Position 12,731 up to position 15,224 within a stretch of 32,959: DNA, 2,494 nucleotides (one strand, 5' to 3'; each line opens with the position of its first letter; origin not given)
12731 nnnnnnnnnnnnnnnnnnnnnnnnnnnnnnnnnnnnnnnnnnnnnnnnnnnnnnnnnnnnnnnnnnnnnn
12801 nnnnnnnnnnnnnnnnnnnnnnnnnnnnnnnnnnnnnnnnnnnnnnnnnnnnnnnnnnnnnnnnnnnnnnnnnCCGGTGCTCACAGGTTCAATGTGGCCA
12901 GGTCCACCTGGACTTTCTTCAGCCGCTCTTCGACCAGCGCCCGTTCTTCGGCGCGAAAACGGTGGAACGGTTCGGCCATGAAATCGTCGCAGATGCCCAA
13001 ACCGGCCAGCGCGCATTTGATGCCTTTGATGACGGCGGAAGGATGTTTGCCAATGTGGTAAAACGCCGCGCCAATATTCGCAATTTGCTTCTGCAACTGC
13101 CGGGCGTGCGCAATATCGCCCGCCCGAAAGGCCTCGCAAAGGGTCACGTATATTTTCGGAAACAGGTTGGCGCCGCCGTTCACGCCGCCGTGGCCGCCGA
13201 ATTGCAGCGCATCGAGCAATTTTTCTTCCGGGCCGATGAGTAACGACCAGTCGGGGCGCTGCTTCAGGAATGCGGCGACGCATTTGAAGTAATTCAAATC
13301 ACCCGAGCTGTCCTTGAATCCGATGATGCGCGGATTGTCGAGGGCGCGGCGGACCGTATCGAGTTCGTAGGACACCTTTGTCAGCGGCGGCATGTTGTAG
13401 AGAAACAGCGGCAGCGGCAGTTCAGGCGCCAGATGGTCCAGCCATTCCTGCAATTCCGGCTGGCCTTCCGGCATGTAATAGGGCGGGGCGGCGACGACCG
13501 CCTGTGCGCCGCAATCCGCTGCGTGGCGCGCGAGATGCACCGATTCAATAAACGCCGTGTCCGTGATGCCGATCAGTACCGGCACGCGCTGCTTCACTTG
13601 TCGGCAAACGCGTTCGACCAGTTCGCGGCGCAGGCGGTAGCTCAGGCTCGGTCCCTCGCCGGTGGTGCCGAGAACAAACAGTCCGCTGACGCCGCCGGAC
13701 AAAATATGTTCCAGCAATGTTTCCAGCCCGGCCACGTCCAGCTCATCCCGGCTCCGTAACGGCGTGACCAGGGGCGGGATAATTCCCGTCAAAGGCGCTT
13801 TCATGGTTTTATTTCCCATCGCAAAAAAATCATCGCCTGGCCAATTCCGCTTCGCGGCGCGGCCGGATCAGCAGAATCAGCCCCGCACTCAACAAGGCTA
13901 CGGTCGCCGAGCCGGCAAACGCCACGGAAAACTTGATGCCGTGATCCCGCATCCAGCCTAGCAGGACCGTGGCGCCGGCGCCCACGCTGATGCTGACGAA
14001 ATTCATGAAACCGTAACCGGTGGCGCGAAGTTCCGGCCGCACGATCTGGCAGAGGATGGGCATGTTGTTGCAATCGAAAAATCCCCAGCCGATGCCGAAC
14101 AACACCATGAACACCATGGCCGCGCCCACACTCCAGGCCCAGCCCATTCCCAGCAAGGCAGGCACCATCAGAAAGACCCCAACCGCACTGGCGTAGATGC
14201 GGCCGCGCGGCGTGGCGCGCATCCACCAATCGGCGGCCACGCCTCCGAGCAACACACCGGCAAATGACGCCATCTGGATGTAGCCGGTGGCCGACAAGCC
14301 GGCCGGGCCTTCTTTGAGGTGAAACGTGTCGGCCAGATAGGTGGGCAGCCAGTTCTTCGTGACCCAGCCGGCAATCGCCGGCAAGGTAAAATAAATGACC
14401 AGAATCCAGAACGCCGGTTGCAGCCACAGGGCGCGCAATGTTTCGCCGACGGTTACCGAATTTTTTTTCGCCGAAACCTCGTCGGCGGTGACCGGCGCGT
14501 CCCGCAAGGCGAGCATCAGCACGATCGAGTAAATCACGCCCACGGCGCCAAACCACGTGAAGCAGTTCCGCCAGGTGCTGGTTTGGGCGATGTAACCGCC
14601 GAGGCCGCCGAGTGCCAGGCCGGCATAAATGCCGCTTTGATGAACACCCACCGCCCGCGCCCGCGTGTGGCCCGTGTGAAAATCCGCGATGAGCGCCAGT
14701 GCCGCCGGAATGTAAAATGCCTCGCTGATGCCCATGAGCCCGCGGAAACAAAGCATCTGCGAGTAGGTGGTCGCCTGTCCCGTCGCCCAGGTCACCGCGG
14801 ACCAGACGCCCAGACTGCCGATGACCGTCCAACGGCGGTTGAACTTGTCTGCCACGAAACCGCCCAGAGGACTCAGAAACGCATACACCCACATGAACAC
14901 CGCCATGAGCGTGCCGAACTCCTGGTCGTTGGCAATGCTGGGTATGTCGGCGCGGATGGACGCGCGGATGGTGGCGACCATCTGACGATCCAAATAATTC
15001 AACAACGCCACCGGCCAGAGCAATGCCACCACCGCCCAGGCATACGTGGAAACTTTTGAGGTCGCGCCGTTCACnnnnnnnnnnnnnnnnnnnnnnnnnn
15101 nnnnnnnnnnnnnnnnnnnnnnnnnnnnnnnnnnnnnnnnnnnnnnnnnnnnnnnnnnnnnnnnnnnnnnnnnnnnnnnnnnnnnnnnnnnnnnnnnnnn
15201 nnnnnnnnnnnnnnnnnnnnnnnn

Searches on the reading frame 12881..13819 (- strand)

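Call 9: search_protein_families(library=pfam, proteins=[window:12881-13819:-], max_evalue=0.01)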
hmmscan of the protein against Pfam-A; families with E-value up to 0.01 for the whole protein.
window:12881-13819:- (312 aa): 1 family
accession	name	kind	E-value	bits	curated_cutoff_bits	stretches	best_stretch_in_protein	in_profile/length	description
PF00701.28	DHDPS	-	6.2e-56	189.7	22.1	1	10-302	2-288/289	Dihydrodipicolinate synthetase family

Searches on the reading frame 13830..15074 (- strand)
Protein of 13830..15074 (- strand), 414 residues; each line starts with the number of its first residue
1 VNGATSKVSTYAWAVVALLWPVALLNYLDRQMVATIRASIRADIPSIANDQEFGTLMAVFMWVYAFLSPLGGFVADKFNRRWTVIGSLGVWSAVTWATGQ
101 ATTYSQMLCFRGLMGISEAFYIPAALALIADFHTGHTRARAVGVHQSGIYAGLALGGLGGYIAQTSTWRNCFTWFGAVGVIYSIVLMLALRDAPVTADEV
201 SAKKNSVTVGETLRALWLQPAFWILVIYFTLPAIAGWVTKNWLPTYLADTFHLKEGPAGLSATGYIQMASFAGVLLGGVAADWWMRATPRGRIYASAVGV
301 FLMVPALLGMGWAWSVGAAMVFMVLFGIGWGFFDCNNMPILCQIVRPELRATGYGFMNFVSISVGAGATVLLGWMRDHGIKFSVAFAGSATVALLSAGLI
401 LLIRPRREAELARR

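Call 7: search_protein_families(library=pfam, proteins=[window:13830-15074:-], max_evalue=0.01)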
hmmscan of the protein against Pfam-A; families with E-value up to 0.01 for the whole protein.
window:13830-15074:- (414 aa): 1 family
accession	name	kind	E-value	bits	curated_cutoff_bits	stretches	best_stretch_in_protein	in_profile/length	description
PF07690.21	MFS_1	-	3.1e-45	155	33.4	1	19-366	1-343/347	Major Facilitator Superfamily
